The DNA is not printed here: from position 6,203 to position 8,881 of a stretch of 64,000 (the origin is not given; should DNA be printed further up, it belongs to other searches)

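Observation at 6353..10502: Membrane polyferredoxin / TerB-like / HEAT / cNMP-binding mosaic protein paired with a secreted DUF1111 di-haem protein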

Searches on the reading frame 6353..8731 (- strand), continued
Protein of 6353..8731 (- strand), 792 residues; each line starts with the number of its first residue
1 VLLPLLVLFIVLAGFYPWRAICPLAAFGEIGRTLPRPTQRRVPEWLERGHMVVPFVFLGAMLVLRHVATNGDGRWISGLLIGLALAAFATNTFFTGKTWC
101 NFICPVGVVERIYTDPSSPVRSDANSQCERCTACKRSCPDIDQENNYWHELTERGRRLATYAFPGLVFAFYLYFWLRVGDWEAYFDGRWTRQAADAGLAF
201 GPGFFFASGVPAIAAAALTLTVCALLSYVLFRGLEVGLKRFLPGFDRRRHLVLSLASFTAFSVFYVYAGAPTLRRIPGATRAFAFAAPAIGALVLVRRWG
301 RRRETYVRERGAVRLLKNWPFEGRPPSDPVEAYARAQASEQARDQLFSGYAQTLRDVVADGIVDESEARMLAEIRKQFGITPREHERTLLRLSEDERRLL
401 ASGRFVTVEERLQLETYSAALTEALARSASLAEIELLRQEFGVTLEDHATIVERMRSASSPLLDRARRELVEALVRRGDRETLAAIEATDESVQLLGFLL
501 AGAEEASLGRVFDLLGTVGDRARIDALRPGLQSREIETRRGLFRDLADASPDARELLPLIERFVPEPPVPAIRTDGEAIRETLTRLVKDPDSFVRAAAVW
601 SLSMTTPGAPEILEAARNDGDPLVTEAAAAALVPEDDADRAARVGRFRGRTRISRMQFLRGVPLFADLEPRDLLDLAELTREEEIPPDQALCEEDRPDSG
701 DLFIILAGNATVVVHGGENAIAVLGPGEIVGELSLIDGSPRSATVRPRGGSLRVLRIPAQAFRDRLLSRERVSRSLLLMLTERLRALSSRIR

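Call 27: search_solved_structures(query=A1, max_evalue=0.1)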
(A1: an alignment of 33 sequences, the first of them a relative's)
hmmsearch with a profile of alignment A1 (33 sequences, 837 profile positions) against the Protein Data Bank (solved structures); distinct sequences matched with E-value up to 0.1: 211 (the best 60 are shown).
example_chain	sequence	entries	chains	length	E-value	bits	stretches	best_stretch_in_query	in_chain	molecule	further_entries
5jr7_B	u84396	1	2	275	1.2e-20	76.4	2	692-806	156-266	cAMP-dependent protein kinase type I-alpha regulatory subunit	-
1ne4_A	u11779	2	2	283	1.2e-20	76.3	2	692-807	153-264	cAMP-dependent protein kinase type I-alpha regulatory chain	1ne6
1rgs_A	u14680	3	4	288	1.3e-20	76.3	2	692-806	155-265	CAMP DEPENDENT PROTEIN KINASE | cAMP-dependent protein kinase type I-alpha regulatory chain | cAMP-dependent protein kinase type I-alpha regulatory subunit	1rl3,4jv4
4din_B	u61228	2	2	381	1.9e-20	75.7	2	692-807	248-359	cAMP-dependent protein kinase type I-beta regulatory subunit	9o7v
4mx3_A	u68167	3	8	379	2.6e-20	75.3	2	692-807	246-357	cAMP-dependent protein kinase type I-alpha regulatory subunit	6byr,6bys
6no7_B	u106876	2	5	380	2.6e-20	75.3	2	692-807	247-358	cAMP-dependent protein kinase type I-alpha regulatory subunit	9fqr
9edc_B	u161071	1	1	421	3.5e-20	74.8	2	692-807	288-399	cAMP-dependent protein kinase type I-alpha regulatory subunit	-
9sah_A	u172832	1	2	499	3.7e-20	74.8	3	526-669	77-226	E4-NB2 synthetic fusion protein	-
4x6r_B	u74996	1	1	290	7.3e-20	73.8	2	692-806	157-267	cAMP-dependent protein kinase type I-alpha regulatory subunit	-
2qcs_B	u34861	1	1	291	7.3e-20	73.8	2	692-806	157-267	cAMP-dependent protein kinase type I-alpha regulatory subunit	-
6h4g_A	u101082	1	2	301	1.2e-19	73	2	690-792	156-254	Protein kinase A regulatory subunit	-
9edd_B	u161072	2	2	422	2e-19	72.4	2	692-807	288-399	cAMP-dependent protein kinase type I-alpha regulatory subunit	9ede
7lz4_A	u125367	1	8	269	2.2e-19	72.2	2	692-807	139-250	cAMP-dependent protein kinase type I-alpha regulatory subunit, N-terminally processed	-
2qvs_B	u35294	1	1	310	1.9e-18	69.1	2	692-805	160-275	cAMP-dependent protein kinase type II-alpha regulatory subunit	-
3j4q_B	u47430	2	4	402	1.9e-18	69.1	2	692-806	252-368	cAMP-dependent protein kinase type II-alpha regulatory subunit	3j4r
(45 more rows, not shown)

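Call 32: predict_structure(alignment_id=A1)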
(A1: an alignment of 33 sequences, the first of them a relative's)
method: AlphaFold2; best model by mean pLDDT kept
length: 792 residues; sequences in the alignment: 33
mean_pLDDT: 74.2   pTM: 0.48
mean pLDDT of the five models: 74.2, 73.7, 71.0, 70.3, 69.4
residues with pLDDT >= 90: 109; 70-90: 401; 50-70: 227; < 50: 55
segments of 3 or more residues with pLDDT < 50: 1-8, 10-12, 114-152
pLDDT, mean of each block of 10 residues (from residue 1): 46 50 59 60 67 68 67 65 71 65 60 46 37 33 39 63 81 80 64 70 85 87 90 86 70 73 64 56 60 54 56 71 73 68 72 74 63 79 77 70 60 83 77 87 87 77 87 89 78 91 87 85 84 77 86 84 66 72 92 94 81 90 92 65 70 92 88 91 91 81 92 80 88 77 89 92 83 82 76 61
secondary structure, 60 per line:
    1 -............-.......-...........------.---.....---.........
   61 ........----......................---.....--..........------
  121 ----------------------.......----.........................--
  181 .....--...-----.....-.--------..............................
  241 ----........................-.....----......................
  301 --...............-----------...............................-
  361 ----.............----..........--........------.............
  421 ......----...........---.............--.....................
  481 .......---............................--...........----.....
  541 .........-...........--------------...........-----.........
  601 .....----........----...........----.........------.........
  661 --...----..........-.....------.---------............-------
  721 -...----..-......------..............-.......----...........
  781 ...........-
elements in order (helices of 4 or more, strands of 3 or more residues): H2-13 H15-21 H23-33 H44-48 H52-68 H73-93 H98-102 H105-114 H143-149 H154-178 H181-185 H196-200 H212-240 H245-268 H270-274 H279-300 H303-317 H329-359 H365-377 H382-391 H394-401 H408-426 H431-441 H445-457 H460-487 H491-518 H521-531 H536-549 H551-561 H576-586 H592-605 H610-617 H622-632 H637-645 H652-660 H670-679 E681-685 E702-713 E722-724 H732-737 E744-757 H759-765 H770-791

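Call 41: fold_search(model_id=the predicted structure, library=pdb)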
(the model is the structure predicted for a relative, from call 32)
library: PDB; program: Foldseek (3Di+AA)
matches with E <= 10: 1090; with E <= 0.001: 436
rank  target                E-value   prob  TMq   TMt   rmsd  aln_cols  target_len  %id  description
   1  8pcz_A                1.7e-07  1.00  0.14  0.11  40.1       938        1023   13  Ligand-free SpSLC9C1 in lipid nanodiscs, dimer (released 2023-11-08)
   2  8pdu_A                2.0e-07  1.00  0.14  0.11  40.9       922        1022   13  cGMP-bound SpSLC9C1 in lipid nanodiscs, dimer (released 2023-11-08)
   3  8pdv                  2.1e-07  1.00  0.14  0.11  41.2       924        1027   12  cGMP-bound SpSLC9C1 in lipid nanodiscs, protomer (released 2023-11-08)
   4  8pd5                  3.9e-07  1.00  0.14  0.11  40.1       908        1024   12  Ligand-free SpSLC9C1 in lipid nanodiscs, protomer state 3 (released 2023-11-08)
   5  8pd9                  1.0e-06  1.00  0.14  0.11  41.4       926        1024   14  cAMP-bound SpSLC9C1 in lipid nanodiscs, protomer state 1 (released 2023-11-08)
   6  8pd2                  1.2e-06  1.00  0.15  0.11  35.1       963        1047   12  Ligand-free SpSLC9C1 in lipid nanodiscs, protomer state 1 (released 2023-11-08)
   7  1u12_A                1.4e-06  1.00  0.15  0.77   2.8       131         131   27  M. loti cyclic nucleotide binding domain mutant (released 2004-11-30)
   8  8pd3                  1.5e-06  1.00  0.15  0.11  39.9       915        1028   12  Ligand-free SpSLC9C1 in lipid nanodiscs, protomer state 2 (released 2023-11-08)
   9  8xq8                  1.5e-06  1.00  0.14  0.11  35.0       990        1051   13  Structure of the sea urchin spSLC9C1 in state-1 w/ cAMP protomer (released 2024-07-17)
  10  5jon_A                1.5e-06  1.00  0.15  0.23  15.9       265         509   15  Crystal structure of the unliganded form of HCN2 CNBD (released 2016-11-30)
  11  5kjx                  1.7e-06  1.00  0.15  0.74   3.5       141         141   27  Co-crystal Structure of PKA RI alpha CNB-B domain with cAMP (released 2017-06-28)
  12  8u7r_A                1.7e-06  1.00  0.15  0.12  39.5       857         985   12  WT sea urchin SLC9C1 at pH 6 in presence of K+ (released 2025-03-26)
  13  4muv_B                1.8e-06  1.00  0.15  0.76   3.1       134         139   28  M. loti cyclic-nucleotide binding domain mutant displaying inverted ligand selectivity, cyclic-GMP bound (released 2014-06-25)
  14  4muv_A                1.8e-06  1.00  0.15  0.74   5.2       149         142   26  M. loti cyclic-nucleotide binding domain mutant displaying inverted ligand selectivity, cyclic-GMP bound (released 2014-06-25)
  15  8pd7                  2.2e-06  1.00  0.13  0.10  41.6       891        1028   13  Ligand-free SpSLC9C1 in lipid nanodiscs, protomer state 4 (released 2023-11-08)
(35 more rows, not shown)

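Call 55: search_protein_families(library=pfam, alignment_id=A1, max_evalue=0.01)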
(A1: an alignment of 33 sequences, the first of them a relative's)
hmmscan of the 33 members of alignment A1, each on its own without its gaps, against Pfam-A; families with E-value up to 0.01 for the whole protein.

A. member 1, P0001 (792 aa): 5 families
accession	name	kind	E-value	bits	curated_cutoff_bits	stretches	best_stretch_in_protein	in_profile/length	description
PF00027.35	cNMP_binding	-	7.6e-14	51.9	27.5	1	683-765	2-85/89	Cyclic nucleotide-binding domain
PF13646.12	HEAT_2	-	5.5e-08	33.4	27.7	1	577-632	30-87/88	HEAT repeats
PF03735.19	ENT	-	3.2e-05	24.3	28.5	0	350-397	12-60/71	ENT domain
PF12801.12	Fer4_5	-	0.00016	22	22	1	81-110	5-34/48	4Fe-4S binding domain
PF02985.28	HEAT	-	0.00026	21.4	23.5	0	581-603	3-25/31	HEAT repeat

B. families by the number of members that match (of 33 scanned): 15 families
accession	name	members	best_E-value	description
PF00027.35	cNMP_binding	33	4.1e-18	Cyclic nucleotide-binding domain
PF12801.12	Fer4_5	32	4.9e-05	4Fe-4S binding domain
PF03735.19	ENT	30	4.1e-07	ENT domain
PF13646.12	HEAT_2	29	5.5e-10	HEAT repeats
PF02985.28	HEAT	14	3e-06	HEAT repeat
PF14697.11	Fer4_21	11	0.00072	4Fe-4S dicluster domain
PF05099.18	TerB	5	0.00031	Tellurite resistance protein TerB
PF13513.12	HEAT_EZ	2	0.0048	HEAT-like repeat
PF04973.17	NMN_transporter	1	0.0041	Nicotinamide mononucleotide transporter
PF01602.26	Adaptin_N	1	0.005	Adaptin N terminal region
PF05437.17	AzlD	1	0.0053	Branched-chain amino acid transport protein (AzlD)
PF07331.16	TctB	1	0.0057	Tripartite tricarboxylate transporter TctB family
PF13237.11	Fer4_10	1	0.0078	4Fe-4S dicluster domain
PF13187.11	Fer4_9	1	0.0083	4Fe-4S dicluster domain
PF13183.11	Fer4_8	1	0.0094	4Fe-4S dicluster domain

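Call 61: list_cluster_members(proteins=[P0001, P0121])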
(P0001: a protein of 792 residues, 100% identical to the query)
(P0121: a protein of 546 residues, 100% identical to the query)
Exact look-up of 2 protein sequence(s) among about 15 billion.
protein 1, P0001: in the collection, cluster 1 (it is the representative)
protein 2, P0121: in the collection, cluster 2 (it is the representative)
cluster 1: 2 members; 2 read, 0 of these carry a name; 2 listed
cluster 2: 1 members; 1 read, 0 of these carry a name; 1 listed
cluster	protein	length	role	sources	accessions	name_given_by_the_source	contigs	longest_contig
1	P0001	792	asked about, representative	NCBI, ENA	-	-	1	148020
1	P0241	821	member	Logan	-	-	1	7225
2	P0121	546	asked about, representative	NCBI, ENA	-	-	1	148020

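Call 80: search_protein_families(library=pfam, proteins=[L030:10613-11809:-, L031:10611-11771:+], max_evalue=0.01)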
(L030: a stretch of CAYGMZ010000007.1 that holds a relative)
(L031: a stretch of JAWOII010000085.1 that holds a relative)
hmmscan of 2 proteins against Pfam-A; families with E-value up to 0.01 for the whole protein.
L030:10613-11809:- (398 aa): 2 families
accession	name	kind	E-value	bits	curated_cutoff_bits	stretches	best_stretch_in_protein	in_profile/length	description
PF03150.19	CCP_MauG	-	1.1e-34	120.7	25.6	1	61-212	2-148/149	Di-haem cytochrome c peroxidase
PF00034.26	Cytochrom_C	-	1.5e-06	29.9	21.3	0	325-385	28-89/90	Cytochrome c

L031:10611-11771:+ (386 aa): 0 families
